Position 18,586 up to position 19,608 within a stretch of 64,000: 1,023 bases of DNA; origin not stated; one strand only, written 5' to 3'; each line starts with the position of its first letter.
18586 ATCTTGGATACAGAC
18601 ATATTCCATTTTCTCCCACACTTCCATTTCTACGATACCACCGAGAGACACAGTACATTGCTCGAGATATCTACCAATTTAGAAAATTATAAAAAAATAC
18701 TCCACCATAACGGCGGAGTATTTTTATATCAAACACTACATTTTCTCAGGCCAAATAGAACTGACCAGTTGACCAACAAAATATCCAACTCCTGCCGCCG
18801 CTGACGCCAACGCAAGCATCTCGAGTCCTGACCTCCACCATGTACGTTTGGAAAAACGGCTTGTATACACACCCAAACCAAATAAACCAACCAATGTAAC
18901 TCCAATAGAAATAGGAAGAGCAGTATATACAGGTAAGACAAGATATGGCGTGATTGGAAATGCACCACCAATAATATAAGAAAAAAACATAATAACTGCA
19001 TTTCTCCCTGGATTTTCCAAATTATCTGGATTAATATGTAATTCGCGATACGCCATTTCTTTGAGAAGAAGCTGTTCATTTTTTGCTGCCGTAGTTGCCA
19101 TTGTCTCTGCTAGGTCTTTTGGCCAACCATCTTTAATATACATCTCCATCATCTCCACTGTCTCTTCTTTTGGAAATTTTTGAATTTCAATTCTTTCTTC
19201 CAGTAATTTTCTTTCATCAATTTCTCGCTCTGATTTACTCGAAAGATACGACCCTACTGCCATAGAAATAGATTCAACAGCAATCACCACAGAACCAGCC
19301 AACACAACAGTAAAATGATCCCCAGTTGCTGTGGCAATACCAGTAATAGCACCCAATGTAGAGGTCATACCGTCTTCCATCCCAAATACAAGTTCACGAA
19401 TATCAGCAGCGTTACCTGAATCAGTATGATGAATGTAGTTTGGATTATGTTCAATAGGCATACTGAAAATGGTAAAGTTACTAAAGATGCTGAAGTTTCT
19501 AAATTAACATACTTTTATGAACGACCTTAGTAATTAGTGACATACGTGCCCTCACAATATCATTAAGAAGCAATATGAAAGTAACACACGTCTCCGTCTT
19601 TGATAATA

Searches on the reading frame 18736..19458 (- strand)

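Call 69: search_protein_families(library=pfam, max_evalue=0.0001, proteins=[window:18736-19458:-])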
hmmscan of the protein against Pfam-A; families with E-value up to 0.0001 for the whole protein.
window:18736-19458:- (240 aa): 1 family
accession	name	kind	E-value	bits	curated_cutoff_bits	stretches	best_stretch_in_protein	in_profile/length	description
PF01988.24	VIT1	-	3.4e-56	190.9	28.1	1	20-230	1-214/214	VIT family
